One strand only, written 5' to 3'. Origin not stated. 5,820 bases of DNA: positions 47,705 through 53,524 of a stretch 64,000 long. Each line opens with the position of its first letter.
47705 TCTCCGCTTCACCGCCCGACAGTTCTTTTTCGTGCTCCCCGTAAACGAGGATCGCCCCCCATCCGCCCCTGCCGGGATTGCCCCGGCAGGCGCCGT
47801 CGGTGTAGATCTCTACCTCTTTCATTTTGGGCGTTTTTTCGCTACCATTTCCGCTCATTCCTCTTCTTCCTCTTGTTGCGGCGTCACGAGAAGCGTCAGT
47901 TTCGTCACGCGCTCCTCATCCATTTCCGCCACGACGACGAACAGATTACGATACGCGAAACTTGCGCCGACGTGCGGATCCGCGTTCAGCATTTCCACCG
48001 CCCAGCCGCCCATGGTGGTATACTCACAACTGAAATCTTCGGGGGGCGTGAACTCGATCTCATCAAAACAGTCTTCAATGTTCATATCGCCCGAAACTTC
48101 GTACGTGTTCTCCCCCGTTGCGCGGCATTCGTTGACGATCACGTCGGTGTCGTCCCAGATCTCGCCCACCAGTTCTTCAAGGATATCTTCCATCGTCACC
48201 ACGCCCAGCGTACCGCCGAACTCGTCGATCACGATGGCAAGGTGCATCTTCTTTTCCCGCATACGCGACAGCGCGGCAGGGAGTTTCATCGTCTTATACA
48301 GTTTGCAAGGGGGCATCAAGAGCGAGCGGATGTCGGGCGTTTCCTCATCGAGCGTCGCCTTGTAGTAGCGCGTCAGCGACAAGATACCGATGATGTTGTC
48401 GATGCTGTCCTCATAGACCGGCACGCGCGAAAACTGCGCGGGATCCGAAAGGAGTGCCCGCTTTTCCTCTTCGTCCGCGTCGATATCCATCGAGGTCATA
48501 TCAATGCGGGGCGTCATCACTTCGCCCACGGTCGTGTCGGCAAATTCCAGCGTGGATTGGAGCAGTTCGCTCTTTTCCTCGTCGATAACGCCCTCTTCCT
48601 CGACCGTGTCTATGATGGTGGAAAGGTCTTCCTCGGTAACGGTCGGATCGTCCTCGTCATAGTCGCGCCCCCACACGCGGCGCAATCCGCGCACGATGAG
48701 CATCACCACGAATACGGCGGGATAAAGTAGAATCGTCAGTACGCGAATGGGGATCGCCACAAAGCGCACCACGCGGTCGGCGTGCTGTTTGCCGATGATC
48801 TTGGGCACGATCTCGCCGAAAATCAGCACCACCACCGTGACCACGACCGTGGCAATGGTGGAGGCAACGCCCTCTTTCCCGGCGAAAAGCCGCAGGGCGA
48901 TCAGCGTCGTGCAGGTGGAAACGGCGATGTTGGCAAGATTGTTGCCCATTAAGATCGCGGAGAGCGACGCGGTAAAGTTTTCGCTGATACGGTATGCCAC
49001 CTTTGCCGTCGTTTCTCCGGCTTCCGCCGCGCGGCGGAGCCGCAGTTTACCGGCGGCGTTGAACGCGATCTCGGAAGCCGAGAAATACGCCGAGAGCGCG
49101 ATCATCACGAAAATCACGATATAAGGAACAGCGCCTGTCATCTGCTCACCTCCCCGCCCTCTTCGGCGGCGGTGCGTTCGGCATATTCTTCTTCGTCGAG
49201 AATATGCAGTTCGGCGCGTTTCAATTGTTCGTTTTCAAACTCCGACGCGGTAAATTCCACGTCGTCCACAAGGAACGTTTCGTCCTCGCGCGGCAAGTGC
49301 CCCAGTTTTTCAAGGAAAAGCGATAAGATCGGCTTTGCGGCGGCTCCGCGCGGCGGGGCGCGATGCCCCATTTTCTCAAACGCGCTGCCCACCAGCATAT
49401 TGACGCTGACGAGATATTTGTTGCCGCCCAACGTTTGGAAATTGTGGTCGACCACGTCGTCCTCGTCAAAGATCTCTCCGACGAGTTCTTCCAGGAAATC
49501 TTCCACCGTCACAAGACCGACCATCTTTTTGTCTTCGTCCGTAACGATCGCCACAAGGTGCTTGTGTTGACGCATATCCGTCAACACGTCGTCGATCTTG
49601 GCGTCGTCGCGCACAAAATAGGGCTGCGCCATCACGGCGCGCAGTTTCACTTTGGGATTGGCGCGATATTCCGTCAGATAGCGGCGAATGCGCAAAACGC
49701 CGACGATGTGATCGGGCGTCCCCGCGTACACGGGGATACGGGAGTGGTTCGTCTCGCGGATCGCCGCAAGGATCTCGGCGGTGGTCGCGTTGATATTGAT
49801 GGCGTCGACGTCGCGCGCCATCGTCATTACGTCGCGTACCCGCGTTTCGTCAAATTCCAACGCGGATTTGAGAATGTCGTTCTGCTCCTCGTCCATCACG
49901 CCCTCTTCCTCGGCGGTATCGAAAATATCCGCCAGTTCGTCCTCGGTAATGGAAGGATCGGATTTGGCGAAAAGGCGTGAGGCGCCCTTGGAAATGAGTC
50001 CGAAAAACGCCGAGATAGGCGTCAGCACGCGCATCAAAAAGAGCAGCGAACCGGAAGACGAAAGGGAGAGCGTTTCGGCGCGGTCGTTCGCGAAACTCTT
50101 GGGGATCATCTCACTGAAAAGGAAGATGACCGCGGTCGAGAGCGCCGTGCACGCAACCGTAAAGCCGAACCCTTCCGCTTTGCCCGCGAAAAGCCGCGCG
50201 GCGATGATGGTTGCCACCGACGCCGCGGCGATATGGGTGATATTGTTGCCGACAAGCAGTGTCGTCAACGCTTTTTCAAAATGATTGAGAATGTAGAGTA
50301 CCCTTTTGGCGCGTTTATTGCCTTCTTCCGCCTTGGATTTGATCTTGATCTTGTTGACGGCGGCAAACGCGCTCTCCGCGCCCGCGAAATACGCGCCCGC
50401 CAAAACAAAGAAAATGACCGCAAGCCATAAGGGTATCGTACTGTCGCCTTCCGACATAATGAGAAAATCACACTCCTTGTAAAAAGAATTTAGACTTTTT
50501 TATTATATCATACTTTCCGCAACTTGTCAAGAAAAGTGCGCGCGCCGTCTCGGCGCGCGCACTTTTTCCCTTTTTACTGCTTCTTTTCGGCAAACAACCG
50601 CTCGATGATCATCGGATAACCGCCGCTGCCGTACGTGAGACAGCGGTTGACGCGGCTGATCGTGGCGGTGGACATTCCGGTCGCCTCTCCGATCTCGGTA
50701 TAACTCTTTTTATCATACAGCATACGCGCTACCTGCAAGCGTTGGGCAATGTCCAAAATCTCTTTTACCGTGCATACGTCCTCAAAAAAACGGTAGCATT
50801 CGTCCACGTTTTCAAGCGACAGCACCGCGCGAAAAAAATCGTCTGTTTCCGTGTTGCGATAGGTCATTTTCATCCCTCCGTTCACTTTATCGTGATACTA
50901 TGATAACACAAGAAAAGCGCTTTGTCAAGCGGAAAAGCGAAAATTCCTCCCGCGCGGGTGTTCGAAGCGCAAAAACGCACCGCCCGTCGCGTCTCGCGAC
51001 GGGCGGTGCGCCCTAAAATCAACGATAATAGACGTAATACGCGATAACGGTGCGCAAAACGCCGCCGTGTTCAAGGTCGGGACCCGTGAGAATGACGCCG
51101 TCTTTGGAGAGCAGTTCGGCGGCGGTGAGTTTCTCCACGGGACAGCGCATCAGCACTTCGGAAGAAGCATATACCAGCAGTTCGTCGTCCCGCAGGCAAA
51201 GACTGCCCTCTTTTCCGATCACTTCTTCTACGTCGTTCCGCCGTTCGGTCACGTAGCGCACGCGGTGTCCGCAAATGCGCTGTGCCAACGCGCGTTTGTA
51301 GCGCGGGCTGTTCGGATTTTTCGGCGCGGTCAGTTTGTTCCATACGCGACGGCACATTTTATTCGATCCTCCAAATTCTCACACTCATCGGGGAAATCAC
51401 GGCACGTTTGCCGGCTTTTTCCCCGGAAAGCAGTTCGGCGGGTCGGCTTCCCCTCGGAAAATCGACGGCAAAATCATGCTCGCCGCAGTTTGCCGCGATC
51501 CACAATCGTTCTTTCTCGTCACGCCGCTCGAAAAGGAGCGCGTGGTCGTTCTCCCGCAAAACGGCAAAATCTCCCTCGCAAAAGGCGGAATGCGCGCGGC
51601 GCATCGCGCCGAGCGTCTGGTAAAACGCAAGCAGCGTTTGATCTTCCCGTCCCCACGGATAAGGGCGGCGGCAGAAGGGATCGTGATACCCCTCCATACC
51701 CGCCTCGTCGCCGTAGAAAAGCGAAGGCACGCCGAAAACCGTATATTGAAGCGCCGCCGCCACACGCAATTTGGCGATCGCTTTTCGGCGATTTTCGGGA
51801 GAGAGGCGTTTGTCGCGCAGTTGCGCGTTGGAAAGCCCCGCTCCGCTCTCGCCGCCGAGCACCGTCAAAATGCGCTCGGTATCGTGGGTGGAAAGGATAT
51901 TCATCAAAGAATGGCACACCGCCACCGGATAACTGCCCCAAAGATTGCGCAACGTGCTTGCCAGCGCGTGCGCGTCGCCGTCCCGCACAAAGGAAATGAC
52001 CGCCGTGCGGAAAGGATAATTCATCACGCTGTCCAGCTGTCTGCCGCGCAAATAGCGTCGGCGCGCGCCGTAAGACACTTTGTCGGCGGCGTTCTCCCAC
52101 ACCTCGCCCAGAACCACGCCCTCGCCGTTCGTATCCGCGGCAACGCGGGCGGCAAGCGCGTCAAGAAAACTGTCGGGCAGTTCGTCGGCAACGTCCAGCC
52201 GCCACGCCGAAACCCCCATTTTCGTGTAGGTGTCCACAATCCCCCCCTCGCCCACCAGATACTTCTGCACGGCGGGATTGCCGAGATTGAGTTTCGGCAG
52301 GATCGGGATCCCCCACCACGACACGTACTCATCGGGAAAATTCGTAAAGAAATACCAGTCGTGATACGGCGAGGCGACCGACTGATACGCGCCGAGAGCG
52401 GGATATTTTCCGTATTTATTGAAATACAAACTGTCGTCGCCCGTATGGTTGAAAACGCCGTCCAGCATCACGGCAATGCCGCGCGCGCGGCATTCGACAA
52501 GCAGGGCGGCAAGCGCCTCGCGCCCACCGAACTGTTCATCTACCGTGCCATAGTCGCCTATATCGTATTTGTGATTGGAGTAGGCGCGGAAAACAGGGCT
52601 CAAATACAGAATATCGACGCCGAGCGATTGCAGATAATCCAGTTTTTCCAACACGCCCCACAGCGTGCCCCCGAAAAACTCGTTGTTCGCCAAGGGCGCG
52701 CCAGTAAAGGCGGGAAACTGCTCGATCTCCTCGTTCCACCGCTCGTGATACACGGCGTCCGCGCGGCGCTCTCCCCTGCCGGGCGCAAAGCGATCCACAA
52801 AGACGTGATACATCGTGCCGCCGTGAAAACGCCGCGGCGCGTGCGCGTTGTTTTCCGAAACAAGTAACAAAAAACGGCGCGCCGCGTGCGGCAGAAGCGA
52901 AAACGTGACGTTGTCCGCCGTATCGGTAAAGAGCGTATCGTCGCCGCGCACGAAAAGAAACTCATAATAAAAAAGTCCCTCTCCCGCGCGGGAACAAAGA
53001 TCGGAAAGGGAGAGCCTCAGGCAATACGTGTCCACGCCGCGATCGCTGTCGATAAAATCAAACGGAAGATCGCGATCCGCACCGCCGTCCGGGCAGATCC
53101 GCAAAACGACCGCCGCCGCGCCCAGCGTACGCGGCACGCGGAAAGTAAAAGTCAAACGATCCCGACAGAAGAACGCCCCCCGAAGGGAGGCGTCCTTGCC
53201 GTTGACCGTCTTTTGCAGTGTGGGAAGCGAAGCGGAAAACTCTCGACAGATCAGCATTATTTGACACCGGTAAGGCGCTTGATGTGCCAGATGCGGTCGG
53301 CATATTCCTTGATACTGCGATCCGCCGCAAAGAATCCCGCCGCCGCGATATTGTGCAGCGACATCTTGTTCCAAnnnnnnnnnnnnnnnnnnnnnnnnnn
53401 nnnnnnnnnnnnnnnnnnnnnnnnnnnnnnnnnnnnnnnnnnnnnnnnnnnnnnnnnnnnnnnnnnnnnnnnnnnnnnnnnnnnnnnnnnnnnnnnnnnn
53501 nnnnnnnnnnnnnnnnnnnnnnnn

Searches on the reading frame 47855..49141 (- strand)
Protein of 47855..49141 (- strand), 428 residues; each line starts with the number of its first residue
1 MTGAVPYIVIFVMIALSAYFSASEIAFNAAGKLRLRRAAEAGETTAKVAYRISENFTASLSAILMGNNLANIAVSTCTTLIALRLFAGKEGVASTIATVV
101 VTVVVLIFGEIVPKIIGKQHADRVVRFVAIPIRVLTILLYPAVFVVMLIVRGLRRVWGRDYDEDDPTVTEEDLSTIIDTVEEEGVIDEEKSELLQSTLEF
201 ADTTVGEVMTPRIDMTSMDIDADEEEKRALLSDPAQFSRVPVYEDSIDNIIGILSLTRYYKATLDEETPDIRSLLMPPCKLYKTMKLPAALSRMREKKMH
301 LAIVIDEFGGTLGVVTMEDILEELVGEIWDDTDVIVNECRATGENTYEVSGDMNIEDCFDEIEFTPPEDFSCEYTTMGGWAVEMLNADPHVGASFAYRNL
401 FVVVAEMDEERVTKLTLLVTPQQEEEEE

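Call 9: search_protein_families(library=pfam, proteins=[window:47855-49141:-], max_evalue=0.001)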
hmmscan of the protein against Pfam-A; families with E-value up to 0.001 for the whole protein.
window:47855-49141:- (428 aa): 3 families
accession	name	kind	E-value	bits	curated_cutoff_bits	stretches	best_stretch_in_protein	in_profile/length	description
PF01595.25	CNNM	-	6.1e-49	166.6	28.4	1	8-189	1-180/181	Cyclin M transmembrane N-terminal domain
PF00571.33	CBS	-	1.1e-10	42.1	24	1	280-325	11-56/57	CBS domain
PF03471.22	CorC_HlyC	-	2.2e-10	40.9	27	1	342-417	3-77/81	Transporter associated domain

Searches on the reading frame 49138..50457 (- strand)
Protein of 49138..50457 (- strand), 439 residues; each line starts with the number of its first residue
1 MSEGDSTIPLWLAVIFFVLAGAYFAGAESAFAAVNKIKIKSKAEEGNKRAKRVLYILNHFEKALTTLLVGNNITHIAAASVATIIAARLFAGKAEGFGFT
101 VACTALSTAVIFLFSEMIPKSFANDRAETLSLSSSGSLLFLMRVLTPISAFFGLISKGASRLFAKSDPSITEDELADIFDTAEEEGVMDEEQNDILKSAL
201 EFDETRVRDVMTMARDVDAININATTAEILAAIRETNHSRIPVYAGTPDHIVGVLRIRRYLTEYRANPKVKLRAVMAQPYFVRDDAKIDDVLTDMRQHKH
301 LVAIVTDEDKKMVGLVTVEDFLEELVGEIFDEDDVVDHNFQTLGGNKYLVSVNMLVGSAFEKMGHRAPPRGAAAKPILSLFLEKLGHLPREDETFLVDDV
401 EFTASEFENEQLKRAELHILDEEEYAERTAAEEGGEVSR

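Call 9: search_protein_families(library=pfam, proteins=[window:49138-50457:-], max_evalue=0.001)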
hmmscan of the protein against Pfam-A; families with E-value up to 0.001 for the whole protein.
window:49138-50457:- (439 aa): 2 families
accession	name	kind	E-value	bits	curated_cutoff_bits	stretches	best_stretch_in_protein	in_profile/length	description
PF01595.25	CNNM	-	2e-43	148.6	28.4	1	13-191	2-180/181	Cyclin M transmembrane N-terminal domain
PF00571.33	CBS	-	2.1e-15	57.2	24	2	274-326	3-56/57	CBS domain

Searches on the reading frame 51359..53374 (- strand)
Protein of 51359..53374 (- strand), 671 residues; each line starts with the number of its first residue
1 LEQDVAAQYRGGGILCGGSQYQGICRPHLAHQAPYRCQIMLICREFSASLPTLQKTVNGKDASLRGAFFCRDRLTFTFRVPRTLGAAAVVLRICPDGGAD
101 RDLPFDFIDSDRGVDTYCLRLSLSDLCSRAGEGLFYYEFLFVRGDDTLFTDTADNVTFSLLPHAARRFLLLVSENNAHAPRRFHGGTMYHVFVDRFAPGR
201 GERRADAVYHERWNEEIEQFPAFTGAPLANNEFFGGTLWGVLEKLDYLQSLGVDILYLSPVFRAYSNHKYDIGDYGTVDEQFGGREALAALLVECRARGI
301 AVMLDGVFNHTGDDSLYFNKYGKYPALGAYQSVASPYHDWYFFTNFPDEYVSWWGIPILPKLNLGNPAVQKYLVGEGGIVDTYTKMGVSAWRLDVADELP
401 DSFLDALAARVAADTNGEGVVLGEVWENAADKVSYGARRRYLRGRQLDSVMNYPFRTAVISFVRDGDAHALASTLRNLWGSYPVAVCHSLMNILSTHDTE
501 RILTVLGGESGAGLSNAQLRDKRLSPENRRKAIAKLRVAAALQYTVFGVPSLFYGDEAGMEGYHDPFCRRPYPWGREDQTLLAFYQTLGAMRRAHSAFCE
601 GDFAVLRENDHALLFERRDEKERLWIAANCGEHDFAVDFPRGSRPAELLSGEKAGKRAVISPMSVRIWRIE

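Call 9: search_protein_families(library=pfam, proteins=[window:51359-53374:-], max_evalue=0.001)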
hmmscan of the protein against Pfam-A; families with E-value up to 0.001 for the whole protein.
window:51359-53374:- (671 aa): 2 families
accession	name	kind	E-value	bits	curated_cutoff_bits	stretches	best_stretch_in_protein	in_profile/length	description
PF00128.31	Alpha-amylase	-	1.5e-47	163.3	22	1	191-564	2-360/446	Alpha amylase, catalytic domain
PF16657.11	Malt_amylase_C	-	4.6e-05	23.9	27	1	601-653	1-56/75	Maltogenic Amylase, C-terminal domain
